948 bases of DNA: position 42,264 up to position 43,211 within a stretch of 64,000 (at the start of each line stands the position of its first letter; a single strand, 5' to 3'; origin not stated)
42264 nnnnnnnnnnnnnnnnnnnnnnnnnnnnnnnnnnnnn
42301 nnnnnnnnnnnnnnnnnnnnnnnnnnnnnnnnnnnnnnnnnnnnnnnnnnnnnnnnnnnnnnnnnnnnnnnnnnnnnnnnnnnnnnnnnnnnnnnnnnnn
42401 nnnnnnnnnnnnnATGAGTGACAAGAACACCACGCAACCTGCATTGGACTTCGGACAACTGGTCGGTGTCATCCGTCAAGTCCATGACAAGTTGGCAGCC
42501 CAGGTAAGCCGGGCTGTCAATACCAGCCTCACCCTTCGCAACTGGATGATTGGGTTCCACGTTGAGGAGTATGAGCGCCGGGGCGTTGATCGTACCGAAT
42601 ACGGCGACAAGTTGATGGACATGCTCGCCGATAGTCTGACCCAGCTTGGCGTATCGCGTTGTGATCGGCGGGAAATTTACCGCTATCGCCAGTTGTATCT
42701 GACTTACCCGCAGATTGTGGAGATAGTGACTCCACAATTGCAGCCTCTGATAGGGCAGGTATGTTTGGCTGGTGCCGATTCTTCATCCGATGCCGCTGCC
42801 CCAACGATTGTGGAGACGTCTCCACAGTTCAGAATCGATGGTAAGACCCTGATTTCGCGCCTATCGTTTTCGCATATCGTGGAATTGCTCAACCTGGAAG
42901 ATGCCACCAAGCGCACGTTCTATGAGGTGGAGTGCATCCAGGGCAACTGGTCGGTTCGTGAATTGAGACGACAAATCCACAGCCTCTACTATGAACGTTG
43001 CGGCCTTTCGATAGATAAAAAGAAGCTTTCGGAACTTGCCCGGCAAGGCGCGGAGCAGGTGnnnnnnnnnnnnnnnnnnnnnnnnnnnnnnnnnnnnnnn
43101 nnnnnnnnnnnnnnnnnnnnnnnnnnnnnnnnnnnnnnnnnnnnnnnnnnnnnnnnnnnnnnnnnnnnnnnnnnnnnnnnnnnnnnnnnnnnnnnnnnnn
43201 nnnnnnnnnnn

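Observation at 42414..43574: DUF1016/YhcG PD-(D/E)XK nuclease tightly coupled between pglX and pglZ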

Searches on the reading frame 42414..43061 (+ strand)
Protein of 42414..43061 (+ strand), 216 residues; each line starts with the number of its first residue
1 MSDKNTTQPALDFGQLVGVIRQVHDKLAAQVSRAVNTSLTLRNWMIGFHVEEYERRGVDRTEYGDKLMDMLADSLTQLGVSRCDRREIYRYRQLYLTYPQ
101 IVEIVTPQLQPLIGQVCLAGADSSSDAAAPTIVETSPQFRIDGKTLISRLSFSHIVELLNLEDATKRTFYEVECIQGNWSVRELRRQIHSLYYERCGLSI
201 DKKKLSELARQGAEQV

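Call 69: predict_structure(alignment_id=A6)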
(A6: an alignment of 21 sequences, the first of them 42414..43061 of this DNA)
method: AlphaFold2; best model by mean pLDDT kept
length: 216 residues; sequences in the alignment: 21
mean_pLDDT: 80.8   pTM: 0.73
mean pLDDT of the five models: 80.8, 80.6, 80.2, 79.5, 76.1
residues with pLDDT >= 90: 111; 70-90: 45; 50-70: 43; < 50: 17
segments of 3 or more residues with pLDDT < 50: 117-127, 135-137
pLDDT, mean of each block of 10 residues (from residue 1): 68 92 95 92 92 76 77 92 91 92 80 61 48 55 90 96 91 94 97 76 60 52
secondary structure, 60 per line:
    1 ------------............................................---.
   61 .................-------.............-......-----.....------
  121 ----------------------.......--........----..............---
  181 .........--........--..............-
elements in order: H13-56 H60-77 H85-97 H99-104 H110-114 H143-149 H152-159 H164-177 H181-189 H192-199 H202-215

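Call 71: fold_search(model_id=the predicted structure, library=pdb)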
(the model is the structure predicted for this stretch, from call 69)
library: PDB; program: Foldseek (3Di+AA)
matches with E <= 10: 66; with E <= 0.001: 0
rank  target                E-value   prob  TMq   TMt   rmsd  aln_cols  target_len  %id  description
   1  3pja_J                5.3e-01  0.25  0.24  0.24  15.8       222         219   15  Crystal structure of human C3PO complex (released 2011-05-11)
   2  7nfu_A                6.4e-01  0.38  0.23  0.23  15.7       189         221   15  Crystal structure of C-terminally truncated Geobacillus thermoleovorans nucleoid occlusion protein Noc (released 2021-02-17)
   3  7o0n_A                1.0e+00  0.54  0.23  0.25   9.2       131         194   11  Crystal structure of a ParB E93A mutant from Myxococcus xanthus bound to CDP and monothiophosphate (released 2021-09-15)
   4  7nfu_B                1.5e+00  0.23  0.23  0.23  15.8       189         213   15  Crystal structure of C-terminally truncated Geobacillus thermoleovorans nucleoid occlusion protein Noc (released 2021-02-17)
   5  7bnk_A                2.2e+00  0.33  0.22  0.24   9.2       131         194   11  Crystal structure of ParB from Myxococcus xanthus bound to CDP and Monothiophosphate (released 2021-09-08)
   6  6sdk_B                2.2e+00  0.25  0.22  0.24  13.2       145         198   16  Crystal structure of bacterial ParB dimer bound to CDP (released 2019-10-23)
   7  9k82_A                2.3e+00  0.09  0.23  0.25  13.7       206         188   11  Cryo-EM structure of designed zinc-induced filament Fiber-n5-Zn1-HEHE-917 (released 2025-10-29)
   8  7ko2_D                2.4e+00  0.51  0.24  0.10   9.9        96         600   14  Restraining state of near full-length Hsp70 DnaK (released 2021-09-15)
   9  7bnr_A                2.4e+00  0.33  0.23  0.24   9.3       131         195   11  Crystal structure of a ParB Q52A mutant from Myxococcus xanthus bound to CTPyS (released 2021-09-08)
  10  4b9q_A                2.6e+00  0.47  0.24  0.10   9.7        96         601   14  Open conformation of ATP-bound Hsp70 homolog DnaK (released 2012-11-14)
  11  7bnr_B                3.4e+00  0.25  0.23  0.25   9.1       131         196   11  Crystal structure of a ParB Q52A mutant from Myxococcus xanthus bound to CTPyS (released 2021-09-08)
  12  5m4y_A                3.4e+00  0.08  0.20  0.23  19.0       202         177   11  Crystal structure of the Sec3/Sso2 complex at 2.20 angstrom resolution (released 2017-02-08)
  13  7bnk_B                3.5e+00  0.20  0.21  0.23   9.3       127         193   11  Crystal structure of ParB from Myxococcus xanthus bound to CDP and Monothiophosphate (released 2021-09-08)
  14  9a2i_MODEL_1_A        3.9e+00  0.11  0.19  0.08  19.6       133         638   15  Model of E. coli DnaK by in-cell photo-crosslinking MS and deep learning (released 2023-02-24)
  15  9s9j                  3.9e+00  0.05  0.15  0.19  16.3       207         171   12  S. islandicus CdvB (closed) (released 2026-01-28)
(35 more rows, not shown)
